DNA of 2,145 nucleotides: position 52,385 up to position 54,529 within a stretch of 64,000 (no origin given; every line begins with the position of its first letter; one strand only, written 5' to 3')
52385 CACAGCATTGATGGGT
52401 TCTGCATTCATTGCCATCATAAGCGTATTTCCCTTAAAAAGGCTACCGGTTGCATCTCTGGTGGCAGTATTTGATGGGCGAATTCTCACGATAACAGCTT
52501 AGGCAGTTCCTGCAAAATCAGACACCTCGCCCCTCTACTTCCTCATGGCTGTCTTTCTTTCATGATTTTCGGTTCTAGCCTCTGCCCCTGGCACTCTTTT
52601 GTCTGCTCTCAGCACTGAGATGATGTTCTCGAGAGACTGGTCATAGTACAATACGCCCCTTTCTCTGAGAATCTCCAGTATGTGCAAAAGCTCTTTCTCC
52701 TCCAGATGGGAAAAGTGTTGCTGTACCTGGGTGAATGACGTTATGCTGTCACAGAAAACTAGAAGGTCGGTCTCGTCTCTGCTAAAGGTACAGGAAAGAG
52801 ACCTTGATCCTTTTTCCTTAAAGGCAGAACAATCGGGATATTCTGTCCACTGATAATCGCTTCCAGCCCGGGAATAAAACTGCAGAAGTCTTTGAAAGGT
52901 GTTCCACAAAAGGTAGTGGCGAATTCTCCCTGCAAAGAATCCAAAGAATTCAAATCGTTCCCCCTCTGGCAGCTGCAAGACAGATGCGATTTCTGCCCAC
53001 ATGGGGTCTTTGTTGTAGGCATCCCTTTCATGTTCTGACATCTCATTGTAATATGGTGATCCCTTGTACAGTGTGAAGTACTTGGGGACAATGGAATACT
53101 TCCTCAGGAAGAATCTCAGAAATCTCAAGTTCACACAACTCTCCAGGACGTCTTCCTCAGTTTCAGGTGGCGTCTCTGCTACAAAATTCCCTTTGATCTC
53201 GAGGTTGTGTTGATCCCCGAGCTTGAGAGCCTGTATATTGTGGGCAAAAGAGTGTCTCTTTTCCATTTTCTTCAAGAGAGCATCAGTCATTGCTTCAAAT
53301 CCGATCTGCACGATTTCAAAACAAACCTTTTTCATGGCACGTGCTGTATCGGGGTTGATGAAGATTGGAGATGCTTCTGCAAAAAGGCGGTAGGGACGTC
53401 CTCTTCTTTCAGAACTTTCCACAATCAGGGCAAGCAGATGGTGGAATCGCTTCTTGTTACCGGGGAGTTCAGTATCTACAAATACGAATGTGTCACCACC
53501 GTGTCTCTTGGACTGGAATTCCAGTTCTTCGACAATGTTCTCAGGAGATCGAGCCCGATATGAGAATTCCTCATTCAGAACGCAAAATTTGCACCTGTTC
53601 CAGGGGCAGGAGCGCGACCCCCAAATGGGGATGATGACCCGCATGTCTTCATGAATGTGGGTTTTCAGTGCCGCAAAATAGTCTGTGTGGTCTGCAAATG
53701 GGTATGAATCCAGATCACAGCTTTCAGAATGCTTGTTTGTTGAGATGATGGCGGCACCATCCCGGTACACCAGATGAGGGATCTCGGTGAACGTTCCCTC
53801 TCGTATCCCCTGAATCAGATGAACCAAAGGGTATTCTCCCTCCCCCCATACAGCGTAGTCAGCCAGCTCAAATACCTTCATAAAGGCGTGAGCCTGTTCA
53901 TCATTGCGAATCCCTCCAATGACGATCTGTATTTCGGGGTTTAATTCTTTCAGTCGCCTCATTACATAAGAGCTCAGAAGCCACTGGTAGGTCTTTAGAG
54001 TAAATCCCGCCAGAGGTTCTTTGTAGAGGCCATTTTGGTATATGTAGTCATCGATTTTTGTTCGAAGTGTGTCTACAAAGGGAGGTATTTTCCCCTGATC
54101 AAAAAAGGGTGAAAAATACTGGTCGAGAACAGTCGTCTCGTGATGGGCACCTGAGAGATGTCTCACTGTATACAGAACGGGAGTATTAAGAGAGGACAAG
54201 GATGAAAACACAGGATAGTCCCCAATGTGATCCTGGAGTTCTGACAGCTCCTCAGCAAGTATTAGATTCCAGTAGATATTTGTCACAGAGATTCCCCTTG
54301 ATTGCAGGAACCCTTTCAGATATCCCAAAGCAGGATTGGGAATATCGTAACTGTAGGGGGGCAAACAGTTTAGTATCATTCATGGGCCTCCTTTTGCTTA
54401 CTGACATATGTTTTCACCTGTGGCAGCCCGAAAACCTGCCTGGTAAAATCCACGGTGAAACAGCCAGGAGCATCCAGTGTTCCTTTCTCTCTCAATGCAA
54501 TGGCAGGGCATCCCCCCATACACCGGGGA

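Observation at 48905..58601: Radical SAM cassette is embedded inside a BMP-family nucleoside ABC uptake operon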

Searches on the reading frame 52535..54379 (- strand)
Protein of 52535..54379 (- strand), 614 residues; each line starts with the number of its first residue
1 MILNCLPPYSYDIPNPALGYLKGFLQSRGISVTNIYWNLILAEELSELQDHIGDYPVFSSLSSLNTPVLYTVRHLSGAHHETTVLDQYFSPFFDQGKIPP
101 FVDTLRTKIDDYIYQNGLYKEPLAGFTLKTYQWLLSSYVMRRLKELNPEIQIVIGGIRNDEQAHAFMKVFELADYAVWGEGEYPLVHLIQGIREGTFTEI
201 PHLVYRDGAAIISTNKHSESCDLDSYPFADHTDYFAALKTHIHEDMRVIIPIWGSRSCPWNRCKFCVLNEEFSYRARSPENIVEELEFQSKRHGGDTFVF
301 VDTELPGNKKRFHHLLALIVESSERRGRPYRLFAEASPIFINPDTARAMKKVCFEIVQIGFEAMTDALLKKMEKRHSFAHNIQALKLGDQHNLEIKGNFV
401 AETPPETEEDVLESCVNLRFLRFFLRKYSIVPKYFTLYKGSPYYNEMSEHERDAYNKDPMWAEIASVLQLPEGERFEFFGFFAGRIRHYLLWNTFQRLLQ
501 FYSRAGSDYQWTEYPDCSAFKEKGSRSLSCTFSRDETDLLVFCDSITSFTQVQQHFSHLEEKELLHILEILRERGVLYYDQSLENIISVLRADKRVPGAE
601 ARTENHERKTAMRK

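Call 3: search_protein_families(library=pfam, proteins=[window:52535-54379:-], max_evalue=0.01)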
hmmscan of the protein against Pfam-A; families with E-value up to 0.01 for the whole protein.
window:52535-54379:- (614 aa): 2 families
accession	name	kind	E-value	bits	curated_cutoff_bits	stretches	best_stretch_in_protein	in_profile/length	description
PF04055.27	Radical_SAM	-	1.8e-14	54.7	29.5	1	256-413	5-161/166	Radical SAM superfamily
PF02310.24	B12-binding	-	1.7e-05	25.1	32.1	1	134-188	66-120/121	B12 binding domain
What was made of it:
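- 52535..54379 (-): B12-binding radical SAM protein (614 aa), putative peptide C-methyltransferase. PF04055 and PF02310 (call 3).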

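Call 4: search_protein_families(library=ncbifam, proteins=[window:52535-54379:-], max_evalue=0.01)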
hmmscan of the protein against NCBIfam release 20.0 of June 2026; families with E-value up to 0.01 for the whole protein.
window:52535-54379:- (614 aa): 17 families
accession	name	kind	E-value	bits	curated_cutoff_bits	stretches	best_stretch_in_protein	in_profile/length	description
TIGR03975.1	rSAM_ocin_1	subfamily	7.7e-48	163.4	281.85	1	6-577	6-594/606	RiPP maturation radical SAM C-methyltransferase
TIGR02026.1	BchE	equivalog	6.8e-26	91.2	481.35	1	139-450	82-390/497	magnesium-protoporphyrin IX monomethyl ester anaerobic oxidative cyclase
TIGR04013.1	B12_SAM_MJ_1487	hypoth_equivalog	5.9e-20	71.4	251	1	138-421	58-333/382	TIGR04013 family B12-binding domain/radical SAM domain-containing protein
TIGR04479.1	bcpD_PhpK_rSAM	subfamily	2.7e-19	68.9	600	1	139-414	130-402/504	PhpK family radical SAM P-methyltransferase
TIGR04072.2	rSAM_ladder_B12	equivalog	9.6e-19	67.3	360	1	141-422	91-350/443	lipid biosynthesis B12-binding/radical SAM protein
NF050148.1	rSAM_ApyD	equivalog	9.8e-16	57.3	750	1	123-411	77-356/645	RiPP biosynthesis radical SAM protein ApyD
NF038361.1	rSAM_Sden_1168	equivalog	2.1e-15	56.3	575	1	141-413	162-443/560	Sden_1168 family B12-binding radical SAM P-methyltransferase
TIGR04367.1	HpnR_B12_rSAM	equivalog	3.5e-13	48.9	650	1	141-404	82-336/490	hopanoid C-3 methylase HpnR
TIGR03471.1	HpnJ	equivalog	7.1e-13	48.2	577.6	1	139-412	87-356/472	hopanoid biosynthesis associated radical SAM protein HpnJ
TIGR04014.1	B12_SAM_MJ_0865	equivalog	6.5e-12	45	360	1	173-412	90-327/434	methyl-coenzyme M reductase glutamine C-methyltransferase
TIGR04385.1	B12_rSAM_cofa1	equivalog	6.8e-11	42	450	1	140-414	90-357/438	B12 lower ligand biosynthesis radical SAM protein BzaD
NF033712.0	B12_rSAM_KedN5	subfamily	2.7e-10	39.1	700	1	139-413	81-362/624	KedN5 family methylcobalamin-dependent radical SAM C-methyltransferase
NF040546.1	rSAM_CUAEP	equivalog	2.4e-09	36.4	500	1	135-413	63-333/468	CUAEP/CCAEP-tail radical SAM (seleno)protein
TIGR04190.1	B12_SAM_Ta0216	equivalog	2.7e-09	36.2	500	1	139-309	99-286/554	TIGR04190 family B12-binding domain/radical SAM domain protein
NF040542.1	rSAM_RCCLKC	equivalog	4.5e-06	26.1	450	1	139-446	68-376/423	arsinothricin biosynthesis radical SAM protein ArsL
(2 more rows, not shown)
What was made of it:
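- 52535..54379 (-): TIGR03975 163 bits, below cutoff (call 4).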

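Call 36: find_encoding_contigs(protein=window:52535-54379:-, flank=10000, max_places=4)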
Protein window:52535-54379:- (614 aa): no gene with exactly this product is on record in the collection.

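Call 37: find_homologous_proteins(query=window:52535-54379:-, max_evalue=1e-20)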
Query window:52535-54379:- (614 aa): 242 proteins with E <= 1e-20 among 8000 candidates; the best 120 are listed.
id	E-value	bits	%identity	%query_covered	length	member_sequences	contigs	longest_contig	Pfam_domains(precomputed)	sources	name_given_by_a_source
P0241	0.0e+0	1439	100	100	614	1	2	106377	PF04055.28,PF02310.25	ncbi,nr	ncbi:MAG: radical SAM protein [Theionarchaea archaeon]|nr:radical SAM protein [Theionarchaea archaeo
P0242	0.0e+0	1199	84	99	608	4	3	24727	PF04055.28,PF02310.25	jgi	jgi:radical SAM superfamily enzyme YgiQ (UPF0313 family)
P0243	0.0e+0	1199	84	99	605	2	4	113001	PF04055.28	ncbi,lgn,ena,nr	ncbi:MAG: radical SAM protein [Theionarchaea archaeon]|nr:radical SAM protein [Theionarchaea archaeo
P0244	0.0e+0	1093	77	97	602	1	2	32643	PF04055.28,PF02310.25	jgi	jgi:radical SAM superfamily enzyme YgiQ (UPF0313 family)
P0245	1.0e-233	795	56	97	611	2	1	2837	PF04055.28,PF02310.25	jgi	-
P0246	2.5e-233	794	56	97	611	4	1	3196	PF04055.28,PF02310.25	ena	-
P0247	7.2e-222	756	55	97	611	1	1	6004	PF04055.28,PF02310.25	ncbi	-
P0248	4.9e-215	734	55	97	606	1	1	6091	PF04055.28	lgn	-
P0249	6.7e-214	730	52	97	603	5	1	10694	PF04055.28,PF02310.25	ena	-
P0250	1.3e-211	722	54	97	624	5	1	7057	PF04055.28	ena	-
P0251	1.6e-211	722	52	97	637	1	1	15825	PF04055.28,PF02310.25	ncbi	-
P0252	1.8e-211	722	53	96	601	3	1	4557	PF04055.28,PF02310.25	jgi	jgi:radical SAM superfamily enzyme YgiQ (UPF0313 family)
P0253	3.7e-211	721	53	97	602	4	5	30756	PF04055.28,PF02310.25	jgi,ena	-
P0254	6.4e-210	717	51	97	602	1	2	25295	PF04055.28,PF02310.25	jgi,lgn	jgi:radical SAM superfamily enzyme YgiQ (UPF0313 family)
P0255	3.7e-208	711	53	97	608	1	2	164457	PF04055.28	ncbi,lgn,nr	ncbi:MAG: radical SAM protein [Theionarchaea archaeon]|nr:radical SAM protein [Theionarchaea archaeo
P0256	3.2e-207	708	52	97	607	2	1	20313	PF04055.28,PF02310.25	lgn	-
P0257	1.4e-206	706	52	97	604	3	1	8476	PF04055.28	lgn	-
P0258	2.7e-206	705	53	97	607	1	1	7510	PF04055.28,PF02310.25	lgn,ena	-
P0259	1.2e-205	703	52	97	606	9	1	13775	PF04055.28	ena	-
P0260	1.7e-205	702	53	97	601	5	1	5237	PF04055.28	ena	-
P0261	2.1e-205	702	52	97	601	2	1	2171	PF04055.28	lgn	-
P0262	1.5e-204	699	52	96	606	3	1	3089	PF04055.28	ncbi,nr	ncbi:MAG: radical SAM protein [Theionarchaea archaeon]|nr:radical SAM protein [Theionarchaea archaeo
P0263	2.5e-204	698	52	97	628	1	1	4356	PF04055.28,PF02310.25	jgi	jgi:anaerobic magnesium-protoporphyrin IX monomethyl ester cyclase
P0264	9.1e-204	696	51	97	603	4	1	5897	PF04055.28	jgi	jgi:radical SAM superfamily enzyme YgiQ (UPF0313 family)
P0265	1.6e-203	696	52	97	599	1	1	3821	PF04055.28,PF02310.25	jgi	jgi:radical SAM superfamily enzyme YgiQ (UPF0313 family)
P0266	3.0e-203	695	51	97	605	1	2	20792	PF04055.28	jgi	jgi:tRNA A37 methylthiotransferase MiaB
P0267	4.5e-203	694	51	98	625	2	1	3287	PF04055.28,PF02310.25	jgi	jgi:radical SAM superfamily enzyme YgiQ (UPF0313 family)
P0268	9.6e-202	690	52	97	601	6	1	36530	PF04055.28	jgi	-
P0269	1.5e-201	689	51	98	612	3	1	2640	PF04055.28,PF02310.25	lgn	-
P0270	1.8e-200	685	51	97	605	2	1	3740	PF04055.28,PF02310.25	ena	-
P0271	4.6e-200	684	50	97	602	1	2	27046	PF04055.28,PF02310.25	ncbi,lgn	-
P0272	5.0e-200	684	51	97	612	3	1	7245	PF04055.28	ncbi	-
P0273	1.4e-199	683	51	97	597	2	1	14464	PF04055.28,PF02310.25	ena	-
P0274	1.8e-199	682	51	97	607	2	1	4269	PF04055.28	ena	-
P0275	5.7e-199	681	50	97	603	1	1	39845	PF04055.28,PF02310.25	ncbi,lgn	-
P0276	9.0e-199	680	50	97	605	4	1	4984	PF04055.28,PF02310.25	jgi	jgi:radical SAM superfamily enzyme YgiQ (UPF0313 family)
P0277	1.3e-198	679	51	97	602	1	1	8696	PF04055.28,PF02310.25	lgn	-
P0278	3.7e-198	678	51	97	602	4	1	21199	PF04055.28,PF02310.25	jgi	jgi:radical SAM superfamily enzyme YgiQ (UPF0313 family)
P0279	2.8e-197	675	51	97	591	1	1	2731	PF04055.28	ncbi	-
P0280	6.2e-197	674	50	97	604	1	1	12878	PF04055.28,PF02310.25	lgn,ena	-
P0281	9.1e-196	670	49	97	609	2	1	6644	PF04055.28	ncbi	-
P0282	1.3e-195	669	51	97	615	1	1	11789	PF04055.28,PF02310.25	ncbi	-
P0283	1.9e-195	669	50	97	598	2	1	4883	PF04055.28,PF02310.25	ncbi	-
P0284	4.4e-195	668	51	97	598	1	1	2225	PF04055.28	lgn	-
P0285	1.3e-194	666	50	97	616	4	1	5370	PF04055.28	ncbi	-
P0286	1.4e-194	666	51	97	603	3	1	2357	PF04055.28,PF02310.25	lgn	-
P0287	2.0e-194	665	49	99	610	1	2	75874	PF04055.28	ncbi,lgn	-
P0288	2.2e-194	665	50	97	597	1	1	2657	PF04055.28,PF02310.25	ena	-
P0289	4.0e-194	664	49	97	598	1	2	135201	PF04055.28,PF02310.25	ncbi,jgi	ncbi:MAG: radical SAM protein [Candidatus Methanofastidiosia archaeon]|jgi:hypothetical protein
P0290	4.2e-194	664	50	97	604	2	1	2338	PF04055.28,PF02310.25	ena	-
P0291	6.6e-194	664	49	97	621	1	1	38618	PF04055.28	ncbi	-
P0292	2.3e-193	662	50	97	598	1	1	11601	PF04055.28,PF02310.25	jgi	jgi:radical SAM superfamily enzyme YgiQ (UPF0313 family)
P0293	3.7e-193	661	50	97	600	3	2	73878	PF04055.28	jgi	jgi:radical SAM superfamily enzyme YgiQ (UPF0313 family)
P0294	6.7e-193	660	51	97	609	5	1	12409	PF04055.28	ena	-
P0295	1.7e-192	659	47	97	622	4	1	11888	PF04055.28,PF02310.25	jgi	jgi:radical SAM superfamily enzyme YgiQ (UPF0313 family)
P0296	2.4e-192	659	49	97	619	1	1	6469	PF04055.28,PF02310.25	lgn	-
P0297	2.7e-192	658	50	97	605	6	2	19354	PF04055.28,PF02310.25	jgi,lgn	jgi:radical SAM superfamily enzyme YgiQ (UPF0313 family)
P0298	5.0e-192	658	49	97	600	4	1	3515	PF04055.28,PF02310.25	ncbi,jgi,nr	ncbi:MAG: radical SAM protein [Theionarchaea archaeon]|nr:radical SAM protein [Theionarchaea archaeo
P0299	6.4e-192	657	50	97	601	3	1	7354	PF04055.28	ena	-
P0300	1.2e-191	656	49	97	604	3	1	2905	PF04055.28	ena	-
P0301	1.3e-191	656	47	98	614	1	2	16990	PF04055.28,PF02310.25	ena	-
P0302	1.4e-191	656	49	97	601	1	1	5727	PF04055.28,PF02310.25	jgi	jgi:radical SAM superfamily enzyme YgiQ (UPF0313 family)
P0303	1.8e-191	656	49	97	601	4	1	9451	PF04055.28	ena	-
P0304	2.3e-191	655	49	97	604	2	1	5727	PF04055.28,PF02310.25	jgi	jgi:radical SAM superfamily enzyme YgiQ (UPF0313 family)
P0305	3.3e-191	655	50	97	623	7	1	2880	PF04055.28,PF02310.25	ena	-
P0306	3.7e-191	655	49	97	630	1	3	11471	PF04055.28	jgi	jgi:radical SAM superfamily enzyme YgiQ (UPF0313 family)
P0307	3.7e-191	655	49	97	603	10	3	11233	PF04055.28,PF02310.25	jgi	jgi:radical SAM superfamily enzyme YgiQ (UPF0313 family)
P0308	5.1e-191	654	49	97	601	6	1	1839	PF04055.28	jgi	jgi:radical SAM superfamily enzyme YgiQ (UPF0313 family)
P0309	5.5e-191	654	50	97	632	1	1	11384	PF04055.28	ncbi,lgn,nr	ncbi:MAG: radical SAM protein [Theionarchaea archaeon]|nr:radical SAM protein [Theionarchaea archaeo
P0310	5.9e-191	654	49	97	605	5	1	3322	PF04055.28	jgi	jgi:radical SAM superfamily enzyme YgiQ (UPF0313 family)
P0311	7.3e-191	654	50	97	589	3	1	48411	PF04055.28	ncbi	ncbi:MAG: radical SAM protein [Candidatus Methanofastidiosia archaeon]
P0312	8.4e-191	654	49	97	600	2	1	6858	PF04055.28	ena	-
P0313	1.1e-190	653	50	97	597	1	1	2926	PF04055.28,PF02310.25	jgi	jgi:radical SAM superfamily enzyme YgiQ (UPF0313 family)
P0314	4.5e-190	651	50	97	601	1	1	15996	PF04055.28,PF02310.25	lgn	-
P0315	1.2e-189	650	49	97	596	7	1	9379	PF04055.28,PF02310.25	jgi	jgi:radical SAM superfamily enzyme YgiQ (UPF0313 family)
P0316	3.3e-189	648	48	97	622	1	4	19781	PF04055.28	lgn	-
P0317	2.6e-188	645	50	97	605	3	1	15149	PF04055.28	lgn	-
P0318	2.6e-188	645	49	97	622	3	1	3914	PF04055.28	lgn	-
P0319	2.8e-188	645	48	97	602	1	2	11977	PF04055.28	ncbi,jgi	ncbi:MAG: radical SAM protein [Candidatus Methanofastidiosia archaeon]|jgi:radical SAM superfamily e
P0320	4.6e-188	645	49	97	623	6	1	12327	PF04055.28,PF02310.25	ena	-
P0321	2.3e-187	642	49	97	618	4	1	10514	PF04055.28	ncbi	-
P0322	2.6e-187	642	50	97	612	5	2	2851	PF04055.28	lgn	-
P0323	8.7e-187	640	48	97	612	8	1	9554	PF04055.28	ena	-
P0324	1.8e-186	639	49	97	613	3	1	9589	PF04055.28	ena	-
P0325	3.3e-186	638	50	97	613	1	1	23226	PF04055.28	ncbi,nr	ncbi:MAG: radical SAM protein [Theionarchaea archaeon]|nr:radical SAM protein [Theionarchaea archaeo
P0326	1.2e-185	637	49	97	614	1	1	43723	PF04055.28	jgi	jgi:radical SAM superfamily enzyme YgiQ (UPF0313 family)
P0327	1.1e-184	633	49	97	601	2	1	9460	PF04055.28,PF02310.25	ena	-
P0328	1.7e-184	633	47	97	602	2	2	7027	PF04055.28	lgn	-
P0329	1.8e-184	633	49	97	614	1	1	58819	PF04055.28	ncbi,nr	ncbi:MAG: radical SAM protein [Theionarchaea archaeon]|nr:radical SAM protein [Theionarchaea archaeo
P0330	3.6e-183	628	48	97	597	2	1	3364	PF04055.28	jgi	jgi:radical SAM superfamily enzyme YgiQ (UPF0313 family)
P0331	5.7e-183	628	48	97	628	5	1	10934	PF04055.28,PF02310.25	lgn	-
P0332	6.8e-183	627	52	83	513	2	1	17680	PF04055.28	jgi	jgi:radical SAM superfamily enzyme YgiQ (UPF0313 family)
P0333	1.1e-182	627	47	98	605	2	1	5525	PF04055.28,PF02310.25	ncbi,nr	ncbi:MAG: radical SAM protein [Theionarchaea archaeon]|nr:radical SAM protein [Theionarchaea archaeo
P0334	6.4e-182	624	48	97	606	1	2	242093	PF04055.28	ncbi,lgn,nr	ncbi:MAG: radical SAM protein [Theionarchaea archaeon]|nr:radical SAM protein [Theionarchaea archaeo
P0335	8.0e-182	624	49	97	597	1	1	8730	PF04055.28,PF02310.25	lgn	-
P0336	2.0e-181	623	49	97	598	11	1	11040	PF04055.28,PF02310.25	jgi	-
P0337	4.5e-180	618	47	96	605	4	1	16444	PF04055.28,PF02310.25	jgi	jgi:radical SAM superfamily enzyme YgiQ (UPF0313 family)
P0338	7.2e-180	617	47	97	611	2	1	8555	PF04055.28,PF02310.25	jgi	jgi:radical SAM superfamily enzyme YgiQ (UPF0313 family)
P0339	3.5e-179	615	47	96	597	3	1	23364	PF04055.28,PF02310.25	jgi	jgi:radical SAM superfamily enzyme YgiQ (UPF0313 family)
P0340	4.0e-179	615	48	97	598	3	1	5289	PF04055.28,PF02310.25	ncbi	-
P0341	4.0e-179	615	47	97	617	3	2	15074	PF04055.28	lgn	-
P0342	8.1e-179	614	48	97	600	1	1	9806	PF04055.28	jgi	jgi:radical SAM superfamily enzyme YgiQ (UPF0313 family)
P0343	1.7e-178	613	48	97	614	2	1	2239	PF04055.28,PF02310.25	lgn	-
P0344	1.6e-177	610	48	97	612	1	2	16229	PF04055.28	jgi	jgi:radical SAM superfamily enzyme YgiQ (UPF0313 family)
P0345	1.6e-176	606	48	97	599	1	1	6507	PF04055.28,PF02310.25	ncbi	-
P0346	5.8e-176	605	46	97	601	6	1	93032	PF04055.28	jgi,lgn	jgi:radical SAM superfamily enzyme YgiQ (UPF0313 family)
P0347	8.2e-175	601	46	97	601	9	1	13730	PF04055.28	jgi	jgi:radical SAM superfamily enzyme YgiQ (UPF0313 family)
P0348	1.6e-174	600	50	83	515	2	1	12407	PF04055.28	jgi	jgi:radical SAM superfamily enzyme YgiQ (UPF0313 family)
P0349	1.9e-173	596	46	97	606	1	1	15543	PF04055.28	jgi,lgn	jgi:radical SAM superfamily enzyme YgiQ (UPF0313 family)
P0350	1.9e-173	596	46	96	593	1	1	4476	PF04055.28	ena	-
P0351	1.7e-172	593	46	96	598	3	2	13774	PF04055.28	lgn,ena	-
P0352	1.4e-170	587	46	97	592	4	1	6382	PF04055.28,PF02310.25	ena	-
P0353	2.2e-170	586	45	97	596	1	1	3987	PF04055.28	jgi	jgi:radical SAM superfamily enzyme YgiQ (UPF0313 family)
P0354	3.5e-170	585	51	86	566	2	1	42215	PF04055.28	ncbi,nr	ncbi:MAG: radical SAM protein [Theionarchaea archaeon]|nr:radical SAM protein [Theionarchaea archaeo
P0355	5.0e-168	578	47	97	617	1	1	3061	PF04055.28,PF02310.25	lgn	-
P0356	1.9e-167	576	50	83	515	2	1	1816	PF04055.28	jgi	jgi:radical SAM superfamily enzyme YgiQ (UPF0313 family)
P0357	1.5e-165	570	44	97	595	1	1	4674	PF04055.28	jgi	jgi:radical SAM superfamily enzyme YgiQ (UPF0313 family)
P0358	3.6e-165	569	44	97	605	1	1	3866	PF04055.28,PF02310.25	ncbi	-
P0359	9.2e-163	561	44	96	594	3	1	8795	PF04055.28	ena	-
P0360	8.0e-161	555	47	88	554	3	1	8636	PF04055.28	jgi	jgi:radical SAM superfamily enzyme YgiQ (UPF0313 family)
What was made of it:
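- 52535..54379 (-): 100% identical to an NCBI Theionarchaea MAG protein (call 37).
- The source is a metagenome-assembled genome (call 37).
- Tried and rejected: It failed (call 36), although a 100%-identical NCBI protein exists (call 37).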

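Call 38: find_encoding_contigs(protein=P0243, flank=10000, max_places=2)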
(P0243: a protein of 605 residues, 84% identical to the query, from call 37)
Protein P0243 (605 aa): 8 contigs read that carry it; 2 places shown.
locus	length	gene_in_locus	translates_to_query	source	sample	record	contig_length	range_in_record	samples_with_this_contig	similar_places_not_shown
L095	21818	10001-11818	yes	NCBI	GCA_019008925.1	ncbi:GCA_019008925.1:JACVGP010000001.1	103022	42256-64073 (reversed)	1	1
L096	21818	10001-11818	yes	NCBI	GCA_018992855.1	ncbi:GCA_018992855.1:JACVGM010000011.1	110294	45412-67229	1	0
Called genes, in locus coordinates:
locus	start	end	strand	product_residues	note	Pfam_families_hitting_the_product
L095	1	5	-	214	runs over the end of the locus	PF01912:eIF-6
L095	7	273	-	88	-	PF01198:Ribosomal_L31e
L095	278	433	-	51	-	PF00832:Ribosomal_L39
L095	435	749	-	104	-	PF01984:dsDNA_bind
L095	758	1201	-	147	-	PF01090:Ribosomal_S19e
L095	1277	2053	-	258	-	PF00378:ECH_1, PF16113:ECH_2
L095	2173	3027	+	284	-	-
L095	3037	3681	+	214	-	-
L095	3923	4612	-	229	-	-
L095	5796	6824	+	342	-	PF02608:Bmp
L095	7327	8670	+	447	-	PF04055:Radical_SAM, PF13353:Fer4_12 (weak)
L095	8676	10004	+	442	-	PF04055:Radical_SAM, PF13353:Fer4_12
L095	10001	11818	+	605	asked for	PF04055:Radical_SAM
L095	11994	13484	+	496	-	PF00005:ABC_tran, PF13304:AAA_21 (faint), PF00005:ABC_tran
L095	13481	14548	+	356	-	PF02653:BPD_transp_2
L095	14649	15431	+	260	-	PF02653:BPD_transp_2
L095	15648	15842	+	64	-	-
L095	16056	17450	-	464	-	PF02878:PGM_PMM_I, PF02879:PGM_PMM_II, PF02880:PGM_PMM_III, PF00408:PGM_PMM_IV (weak)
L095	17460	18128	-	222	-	PF01791:DeoC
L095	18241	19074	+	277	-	PF01261:AP_endonuc_2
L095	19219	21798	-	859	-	PF01022:HTH_5 (weak), PF00931:NB-ARC (faint), PF13176:TPR_7 (faint), PF14938:SNAP (faint), PF13428:TPR_14 (faint), PF07719:TPR_2 (faint), PF13424:TPR_12, PF17874:TPR_MalT, +6 more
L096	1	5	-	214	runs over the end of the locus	PF01912:eIF-6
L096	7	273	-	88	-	PF01198:Ribosomal_L31e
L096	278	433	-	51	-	PF00832:Ribosomal_L39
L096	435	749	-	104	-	PF01984:dsDNA_bind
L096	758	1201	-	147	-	PF01090:Ribosomal_S19e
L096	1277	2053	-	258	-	PF00378:ECH_1, PF16113:ECH_2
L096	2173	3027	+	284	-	-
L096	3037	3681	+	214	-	-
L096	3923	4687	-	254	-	-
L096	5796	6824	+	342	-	PF02608:Bmp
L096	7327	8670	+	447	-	PF04055:Radical_SAM, PF13353:Fer4_12 (weak)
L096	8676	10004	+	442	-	PF04055:Radical_SAM, PF13353:Fer4_12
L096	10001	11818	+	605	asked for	PF04055:Radical_SAM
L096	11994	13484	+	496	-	PF00005:ABC_tran, PF13304:AAA_21 (faint), PF00005:ABC_tran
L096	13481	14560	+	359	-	PF02653:BPD_transp_2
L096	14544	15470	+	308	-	PF02653:BPD_transp_2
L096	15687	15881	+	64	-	-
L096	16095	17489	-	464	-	PF02878:PGM_PMM_I, PF02879:PGM_PMM_II, PF02880:PGM_PMM_III, PF00408:PGM_PMM_IV (weak)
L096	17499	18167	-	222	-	PF01791:DeoC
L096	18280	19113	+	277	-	PF01261:AP_endonuc_2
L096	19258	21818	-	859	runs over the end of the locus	PF01022:HTH_5 (weak), PF00931:NB-ARC (faint), PF13176:TPR_7 (faint), PF14938:SNAP (faint), PF13428:TPR_14 (faint), PF07719:TPR_2 (faint), PF13424:TPR_12, PF17874:TPR_MalT, +6 more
